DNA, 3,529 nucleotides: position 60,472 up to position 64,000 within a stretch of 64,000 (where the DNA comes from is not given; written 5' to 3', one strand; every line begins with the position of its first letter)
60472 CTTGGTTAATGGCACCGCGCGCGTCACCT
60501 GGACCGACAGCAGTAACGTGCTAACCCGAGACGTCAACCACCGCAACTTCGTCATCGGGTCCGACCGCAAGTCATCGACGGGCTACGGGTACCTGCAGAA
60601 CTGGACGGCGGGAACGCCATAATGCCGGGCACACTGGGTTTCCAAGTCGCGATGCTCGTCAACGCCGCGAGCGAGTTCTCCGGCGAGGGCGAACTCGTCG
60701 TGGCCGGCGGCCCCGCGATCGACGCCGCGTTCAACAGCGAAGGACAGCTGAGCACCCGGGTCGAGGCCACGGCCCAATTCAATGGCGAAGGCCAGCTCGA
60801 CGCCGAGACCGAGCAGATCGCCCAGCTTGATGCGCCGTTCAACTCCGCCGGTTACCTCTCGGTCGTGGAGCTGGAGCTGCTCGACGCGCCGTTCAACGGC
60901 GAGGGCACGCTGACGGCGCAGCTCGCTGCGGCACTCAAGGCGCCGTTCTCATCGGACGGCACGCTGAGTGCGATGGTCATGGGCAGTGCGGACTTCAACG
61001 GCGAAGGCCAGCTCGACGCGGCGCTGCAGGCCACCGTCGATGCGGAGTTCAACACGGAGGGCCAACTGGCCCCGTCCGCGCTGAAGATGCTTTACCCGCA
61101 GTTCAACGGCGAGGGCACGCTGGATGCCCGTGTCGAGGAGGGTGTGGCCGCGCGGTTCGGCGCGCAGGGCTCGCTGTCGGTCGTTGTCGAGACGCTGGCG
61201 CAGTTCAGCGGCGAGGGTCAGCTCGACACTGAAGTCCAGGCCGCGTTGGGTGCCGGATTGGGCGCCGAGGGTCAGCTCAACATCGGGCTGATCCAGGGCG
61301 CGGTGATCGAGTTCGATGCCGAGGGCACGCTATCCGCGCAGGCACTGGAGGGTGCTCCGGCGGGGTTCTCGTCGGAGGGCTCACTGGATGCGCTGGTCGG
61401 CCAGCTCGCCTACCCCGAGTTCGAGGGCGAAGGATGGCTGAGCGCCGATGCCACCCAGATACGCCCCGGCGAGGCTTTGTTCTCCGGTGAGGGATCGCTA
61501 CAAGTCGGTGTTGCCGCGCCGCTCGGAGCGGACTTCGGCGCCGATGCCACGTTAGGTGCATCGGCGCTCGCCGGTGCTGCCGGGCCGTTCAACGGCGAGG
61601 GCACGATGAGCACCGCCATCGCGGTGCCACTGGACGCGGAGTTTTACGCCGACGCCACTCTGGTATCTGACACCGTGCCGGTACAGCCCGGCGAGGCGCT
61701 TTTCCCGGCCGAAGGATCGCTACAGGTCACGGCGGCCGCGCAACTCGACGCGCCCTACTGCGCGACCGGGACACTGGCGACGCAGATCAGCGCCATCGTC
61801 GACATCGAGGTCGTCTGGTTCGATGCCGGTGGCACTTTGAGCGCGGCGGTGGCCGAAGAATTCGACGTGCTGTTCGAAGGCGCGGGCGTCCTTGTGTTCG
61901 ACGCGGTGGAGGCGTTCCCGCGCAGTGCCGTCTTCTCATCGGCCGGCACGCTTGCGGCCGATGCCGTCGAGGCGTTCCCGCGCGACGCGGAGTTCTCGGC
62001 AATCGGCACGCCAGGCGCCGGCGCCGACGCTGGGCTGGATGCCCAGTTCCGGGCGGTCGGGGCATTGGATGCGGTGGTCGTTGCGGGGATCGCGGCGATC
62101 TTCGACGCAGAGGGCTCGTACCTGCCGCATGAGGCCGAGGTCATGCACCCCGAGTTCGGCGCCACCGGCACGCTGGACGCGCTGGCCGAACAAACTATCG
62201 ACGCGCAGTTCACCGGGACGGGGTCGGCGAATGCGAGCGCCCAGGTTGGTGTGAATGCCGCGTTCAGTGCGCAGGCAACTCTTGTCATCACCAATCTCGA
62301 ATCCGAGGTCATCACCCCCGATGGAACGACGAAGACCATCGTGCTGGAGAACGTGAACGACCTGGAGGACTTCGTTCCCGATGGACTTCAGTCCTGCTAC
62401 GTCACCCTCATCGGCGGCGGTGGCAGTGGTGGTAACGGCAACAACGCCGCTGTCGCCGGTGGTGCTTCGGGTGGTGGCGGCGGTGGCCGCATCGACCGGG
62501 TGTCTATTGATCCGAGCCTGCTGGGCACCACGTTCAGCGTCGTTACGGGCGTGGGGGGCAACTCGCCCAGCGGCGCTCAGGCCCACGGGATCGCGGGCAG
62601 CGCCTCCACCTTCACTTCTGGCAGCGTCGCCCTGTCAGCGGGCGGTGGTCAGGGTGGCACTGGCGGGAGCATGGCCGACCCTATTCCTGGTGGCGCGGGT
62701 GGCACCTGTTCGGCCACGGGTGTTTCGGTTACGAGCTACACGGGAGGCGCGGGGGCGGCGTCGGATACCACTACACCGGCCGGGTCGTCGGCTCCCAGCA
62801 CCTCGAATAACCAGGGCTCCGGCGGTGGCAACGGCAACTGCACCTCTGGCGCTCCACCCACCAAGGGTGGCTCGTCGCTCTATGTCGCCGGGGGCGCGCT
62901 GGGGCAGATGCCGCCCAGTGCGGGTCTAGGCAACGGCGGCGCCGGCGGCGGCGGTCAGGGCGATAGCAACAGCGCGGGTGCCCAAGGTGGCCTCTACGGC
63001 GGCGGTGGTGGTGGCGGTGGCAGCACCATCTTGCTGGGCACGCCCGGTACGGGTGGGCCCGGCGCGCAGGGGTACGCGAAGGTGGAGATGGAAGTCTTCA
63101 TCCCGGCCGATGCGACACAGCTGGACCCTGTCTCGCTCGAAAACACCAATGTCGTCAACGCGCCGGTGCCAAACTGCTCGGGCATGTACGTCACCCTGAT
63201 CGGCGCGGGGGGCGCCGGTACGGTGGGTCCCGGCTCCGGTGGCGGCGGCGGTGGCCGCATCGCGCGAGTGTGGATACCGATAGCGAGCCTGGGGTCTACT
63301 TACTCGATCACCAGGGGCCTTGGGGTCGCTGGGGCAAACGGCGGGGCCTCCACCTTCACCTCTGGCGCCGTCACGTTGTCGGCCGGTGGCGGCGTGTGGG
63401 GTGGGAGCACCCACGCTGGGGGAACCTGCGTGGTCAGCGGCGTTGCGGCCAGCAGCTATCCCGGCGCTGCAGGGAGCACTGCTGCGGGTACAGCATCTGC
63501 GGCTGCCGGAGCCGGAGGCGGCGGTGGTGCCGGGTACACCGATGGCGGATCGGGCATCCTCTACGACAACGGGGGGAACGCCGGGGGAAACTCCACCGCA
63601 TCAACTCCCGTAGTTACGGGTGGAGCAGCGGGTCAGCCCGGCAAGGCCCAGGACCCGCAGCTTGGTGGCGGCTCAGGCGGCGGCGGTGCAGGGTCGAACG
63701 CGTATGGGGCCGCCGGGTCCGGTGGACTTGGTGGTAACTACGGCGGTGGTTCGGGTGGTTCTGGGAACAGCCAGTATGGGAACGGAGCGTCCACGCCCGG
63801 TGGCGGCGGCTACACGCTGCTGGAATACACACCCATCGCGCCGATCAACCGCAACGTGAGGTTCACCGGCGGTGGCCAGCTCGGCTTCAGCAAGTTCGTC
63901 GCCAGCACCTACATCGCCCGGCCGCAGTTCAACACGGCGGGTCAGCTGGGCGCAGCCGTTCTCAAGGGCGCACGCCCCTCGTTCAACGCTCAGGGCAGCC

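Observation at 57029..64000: Two consecutive giant fibre-like genes built from F-x-x-E-G-x-L repeat arrays, an NHL β-propeller and PE_PGRS-like Gly-rich cassettes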

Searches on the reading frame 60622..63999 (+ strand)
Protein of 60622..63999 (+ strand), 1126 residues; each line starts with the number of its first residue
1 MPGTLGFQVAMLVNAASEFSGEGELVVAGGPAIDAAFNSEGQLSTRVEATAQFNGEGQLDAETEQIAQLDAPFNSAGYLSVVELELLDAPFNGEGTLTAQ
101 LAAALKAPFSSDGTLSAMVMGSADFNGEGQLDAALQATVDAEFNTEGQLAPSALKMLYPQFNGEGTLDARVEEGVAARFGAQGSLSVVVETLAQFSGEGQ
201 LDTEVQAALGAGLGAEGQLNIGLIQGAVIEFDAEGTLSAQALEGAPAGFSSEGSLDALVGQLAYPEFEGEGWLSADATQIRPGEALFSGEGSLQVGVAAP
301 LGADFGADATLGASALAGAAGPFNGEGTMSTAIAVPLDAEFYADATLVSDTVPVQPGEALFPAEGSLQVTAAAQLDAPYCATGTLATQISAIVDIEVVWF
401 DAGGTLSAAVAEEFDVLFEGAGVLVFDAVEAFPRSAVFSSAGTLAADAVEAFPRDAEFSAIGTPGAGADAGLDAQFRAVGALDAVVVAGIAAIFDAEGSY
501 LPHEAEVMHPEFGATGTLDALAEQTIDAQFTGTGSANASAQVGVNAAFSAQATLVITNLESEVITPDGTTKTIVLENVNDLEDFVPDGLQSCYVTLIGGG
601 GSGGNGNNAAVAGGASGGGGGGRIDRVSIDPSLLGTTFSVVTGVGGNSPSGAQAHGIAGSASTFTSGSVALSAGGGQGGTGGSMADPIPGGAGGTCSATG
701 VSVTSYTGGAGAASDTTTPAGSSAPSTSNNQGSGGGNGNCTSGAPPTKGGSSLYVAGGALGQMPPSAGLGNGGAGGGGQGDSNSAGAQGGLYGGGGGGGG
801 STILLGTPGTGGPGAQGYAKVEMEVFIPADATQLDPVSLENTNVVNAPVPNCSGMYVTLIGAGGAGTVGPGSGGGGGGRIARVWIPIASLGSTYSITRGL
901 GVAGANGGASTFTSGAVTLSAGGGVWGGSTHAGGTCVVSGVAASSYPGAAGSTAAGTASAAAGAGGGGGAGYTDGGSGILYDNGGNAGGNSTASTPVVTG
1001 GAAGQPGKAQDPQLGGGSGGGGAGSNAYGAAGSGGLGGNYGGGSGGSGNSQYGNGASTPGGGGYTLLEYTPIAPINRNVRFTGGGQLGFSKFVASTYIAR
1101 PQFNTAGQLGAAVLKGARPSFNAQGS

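Call 8: search_protein_families(library=pfam, proteins=[window:60622-63999:+], max_evalue=0.01)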
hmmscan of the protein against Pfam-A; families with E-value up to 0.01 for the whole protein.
window:60622-63999:+ (1126 aa): 1 family
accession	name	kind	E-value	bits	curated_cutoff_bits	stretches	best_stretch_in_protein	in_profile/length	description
PF21722.4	Gly_rich_2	-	3e-11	44.2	24.3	1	585-822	10-224/226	Glycine-rich domain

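Call 9: search_protein_families(library=phrogs, proteins=[window:60622-63999:+], max_evalue=0.001)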
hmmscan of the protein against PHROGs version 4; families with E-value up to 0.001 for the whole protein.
window:60622-63999:+ (1126 aa): 5 families
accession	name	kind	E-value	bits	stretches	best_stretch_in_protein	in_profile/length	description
phrog_754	-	tail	7.3e-61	207.6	2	540-823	20-324/325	minor tail protein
phrog_12500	-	tail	3e-20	73.8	2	579-682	49-158/197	minor tail protein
phrog_36177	-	unknown function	5.2e-10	40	1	567-823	213-498/503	-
phrog_20812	-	unknown function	8.9e-05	23.8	1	566-616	34-87/95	-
phrog_863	-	tail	0.00031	20.8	1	585-726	413-550/690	tail fiber assembly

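Call 23: search_solved_structures(query=window:60622-63999:+, max_evalue=1)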
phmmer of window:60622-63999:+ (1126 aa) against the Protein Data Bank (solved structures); distinct sequences matched with E-value up to 1: 3.
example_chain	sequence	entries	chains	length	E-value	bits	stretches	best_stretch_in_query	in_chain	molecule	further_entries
9d93_Qa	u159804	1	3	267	3.1e-13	52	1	549-796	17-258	Tail wing brush, gp33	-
8g7y_C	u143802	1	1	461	0.3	12.3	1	860-906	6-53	Neurexin-1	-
8g7z_C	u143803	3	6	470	0.31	12.3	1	860-906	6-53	Neurexin-1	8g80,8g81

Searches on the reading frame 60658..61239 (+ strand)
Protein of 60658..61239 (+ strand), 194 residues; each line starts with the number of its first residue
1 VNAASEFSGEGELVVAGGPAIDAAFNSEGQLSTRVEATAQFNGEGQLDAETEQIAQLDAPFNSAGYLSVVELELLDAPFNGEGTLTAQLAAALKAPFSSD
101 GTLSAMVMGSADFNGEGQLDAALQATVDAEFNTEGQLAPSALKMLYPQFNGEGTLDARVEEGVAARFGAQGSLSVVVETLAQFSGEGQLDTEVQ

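Call 58: predict_structure(alignment_id=A2)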
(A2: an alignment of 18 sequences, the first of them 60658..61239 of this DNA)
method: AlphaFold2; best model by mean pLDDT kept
length: 194 residues; sequences in the alignment: 18
mean_pLDDT: 87.2   pTM: 0.77
mean pLDDT of the five models: 87.2, 84.0, 74.8, 73.3, 63.7
residues with pLDDT >= 90: 87; 70-90: 98; 50-70: 9; < 50: 0
segments of 3 or more residues with pLDDT < 50: none
pLDDT, mean of each block of 10 residues (from residue 1): 81 89 93 91 91 83 94 90 90 90 83 89 79 89 86 89 88 83 82 75
secondary structure, 60 per line:
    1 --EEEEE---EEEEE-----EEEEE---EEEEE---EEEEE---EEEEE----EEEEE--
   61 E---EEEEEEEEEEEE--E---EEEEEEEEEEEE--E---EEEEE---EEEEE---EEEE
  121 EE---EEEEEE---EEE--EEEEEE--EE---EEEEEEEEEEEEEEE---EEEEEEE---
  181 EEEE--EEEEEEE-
elements in order: E3-7 E11-15 E21-25 E29-33 E37-41 E45-49 E54-58 E65-76 E83-94 E101-105 E109-113 E117-122 E126-131 E135-137 E140-145 E153-167 E171-177 E181-184 E187-193

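Call 79: search_solved_structures(query=A2, max_evalue=10, show_alignments=2)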
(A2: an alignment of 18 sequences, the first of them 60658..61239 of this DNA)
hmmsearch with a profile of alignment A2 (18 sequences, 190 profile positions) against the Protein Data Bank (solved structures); distinct sequences matched with E-value up to 10: 14.
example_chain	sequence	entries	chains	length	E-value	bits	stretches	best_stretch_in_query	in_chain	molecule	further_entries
3jx8_A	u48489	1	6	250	0.00013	24.6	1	63-183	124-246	Putative lipoprotein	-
4opw_A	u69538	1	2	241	0.00073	22.1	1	77-183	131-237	Uncharacterized protein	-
3lyc_A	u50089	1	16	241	0.0032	20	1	37-127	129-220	Putative pectinase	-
3ljy_A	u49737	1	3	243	0.014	17.9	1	26-172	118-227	putative adhesin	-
5z1o_A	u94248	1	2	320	0.016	17.7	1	61-186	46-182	Outer Surface Protein A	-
5ys7_A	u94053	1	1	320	0.021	17.4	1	57-172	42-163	Outer Surface Protein A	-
2fkj_A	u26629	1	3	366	0.028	16.9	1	80-172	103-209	Outer Surface Protein A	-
9jsa_A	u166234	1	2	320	0.12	14.9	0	63-172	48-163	Outer Surface Protein A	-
2hkd_A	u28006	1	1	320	0.15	14.5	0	62-181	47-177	Outer Surface Protein A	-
3pet_A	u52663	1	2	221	0.19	14.2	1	77-172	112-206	Putative adhesin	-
2oy7_A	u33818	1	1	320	0.38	13.2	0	33-84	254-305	Outer surface protein A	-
2fkg_A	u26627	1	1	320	0.44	13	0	33-84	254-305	Outer Surface Protein A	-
8xwg_A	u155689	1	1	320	0.85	12.1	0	33-84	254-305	Outer Surface Protein A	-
2oy8_A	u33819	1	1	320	0.89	12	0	33-83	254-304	Outer surface protein A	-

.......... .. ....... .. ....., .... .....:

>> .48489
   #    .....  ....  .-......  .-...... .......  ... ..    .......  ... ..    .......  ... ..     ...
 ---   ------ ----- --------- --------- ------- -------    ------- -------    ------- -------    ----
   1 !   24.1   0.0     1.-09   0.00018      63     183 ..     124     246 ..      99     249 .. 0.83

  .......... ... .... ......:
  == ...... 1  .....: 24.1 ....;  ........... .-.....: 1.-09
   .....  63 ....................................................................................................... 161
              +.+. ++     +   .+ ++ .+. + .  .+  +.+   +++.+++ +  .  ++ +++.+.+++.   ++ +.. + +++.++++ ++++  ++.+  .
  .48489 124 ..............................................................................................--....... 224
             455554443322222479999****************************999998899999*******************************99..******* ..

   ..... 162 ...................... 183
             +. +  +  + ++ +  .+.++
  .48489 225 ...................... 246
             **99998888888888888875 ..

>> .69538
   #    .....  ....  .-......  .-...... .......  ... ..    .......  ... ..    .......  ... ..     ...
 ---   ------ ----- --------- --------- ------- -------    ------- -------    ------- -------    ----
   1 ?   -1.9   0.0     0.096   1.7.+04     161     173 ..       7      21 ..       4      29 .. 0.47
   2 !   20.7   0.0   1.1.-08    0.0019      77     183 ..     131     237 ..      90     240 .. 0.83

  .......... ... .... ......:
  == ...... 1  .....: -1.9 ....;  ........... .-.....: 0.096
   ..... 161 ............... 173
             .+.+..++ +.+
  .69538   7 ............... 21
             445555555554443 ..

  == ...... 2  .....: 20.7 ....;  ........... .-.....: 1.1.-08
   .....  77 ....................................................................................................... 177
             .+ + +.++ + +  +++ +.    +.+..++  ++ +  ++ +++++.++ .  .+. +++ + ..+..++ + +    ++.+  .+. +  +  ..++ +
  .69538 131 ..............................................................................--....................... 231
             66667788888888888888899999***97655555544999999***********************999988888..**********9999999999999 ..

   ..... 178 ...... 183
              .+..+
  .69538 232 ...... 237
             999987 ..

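Call 99: fold_search(model_id=the predicted structure, library=viral)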
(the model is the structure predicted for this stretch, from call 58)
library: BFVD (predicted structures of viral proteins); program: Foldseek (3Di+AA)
matches with E <= 10: 251; with E <= 0.001: 0
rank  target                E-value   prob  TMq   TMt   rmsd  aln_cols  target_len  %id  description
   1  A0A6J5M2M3            3.4e-03  1.00  0.64  0.45   5.7       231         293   12  Uncharacterized protein [uncultured Caudovirales phage]
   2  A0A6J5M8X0            3.4e-03  1.00  0.47  0.33  10.7       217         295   13  Uncharacterized protein [uncultured Caudovirales phage]
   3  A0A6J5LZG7            7.7e-03  0.99  0.44  0.38   7.5       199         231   16  Uncharacterized protein [uncultured Caudovirales phage]
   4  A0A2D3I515            5.9e-02  0.08  0.15  0.16  14.3       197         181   17  ORF1054 [White spot syndrome virus]
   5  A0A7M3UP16            1.0e-01  0.23  0.26  0.09  12.0       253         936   13  Uncharacterized protein (Fragment) [Pyramimonas orientalis virus]
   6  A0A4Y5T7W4            1.4e-01  0.51  0.37  0.30   9.9       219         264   16  Uncharacterized protein [Ranavirus ambystoma1]
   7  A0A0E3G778            1.4e-01  0.05  0.15  0.06  14.8       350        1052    8  Baseplate wedge initiator [Synechococcus phage ACG-2014f]
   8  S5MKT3                1.5e-01  0.08  0.17  0.11  11.6       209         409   14  LEF-7 [Choristoneura rosaceana nucleopolyhedrovirus]
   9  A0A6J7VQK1            1.6e-01  0.20  0.28  0.15  14.2       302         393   10  Uncharacterized protein [uncultured Caudovirales phage]
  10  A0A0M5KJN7            1.6e-01  0.18  0.29  0.14  11.1       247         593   14  (no name in the UniProt tables at hand)
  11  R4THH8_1              1.7e-01  0.04  0.14  0.05  23.3       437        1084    8  (no name in the UniProt tables at hand)
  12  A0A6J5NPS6            2.0e-01  0.18  0.29  0.18  13.1       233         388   16  Uncharacterized protein [uncultured Caudovirales phage]
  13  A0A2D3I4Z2            2.2e-01  0.08  0.19  0.16  14.7       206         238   12  ORF1053 [White spot syndrome virus]
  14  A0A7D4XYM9            2.5e-01  0.35  0.34  0.23  13.0       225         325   12  (no name in the UniProt tables at hand)
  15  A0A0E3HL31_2          2.5e-01  0.12  0.26  0.10  12.0       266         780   14  Baseplate wedge initiator [Synechococcus phage ACG-2014f]
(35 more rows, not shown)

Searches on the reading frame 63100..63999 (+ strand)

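Call 35: search_protein_families(library=pfam, proteins=[window:63100-63999:+], max_evalue=10)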
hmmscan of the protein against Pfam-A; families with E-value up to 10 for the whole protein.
window:63100-63999:+ (300 aa): 1 family
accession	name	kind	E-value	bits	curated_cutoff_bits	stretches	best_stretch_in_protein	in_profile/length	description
PF21722.4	Gly_rich_2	-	1.2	9.5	24.3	1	23-243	11-225/226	Glycine-rich domain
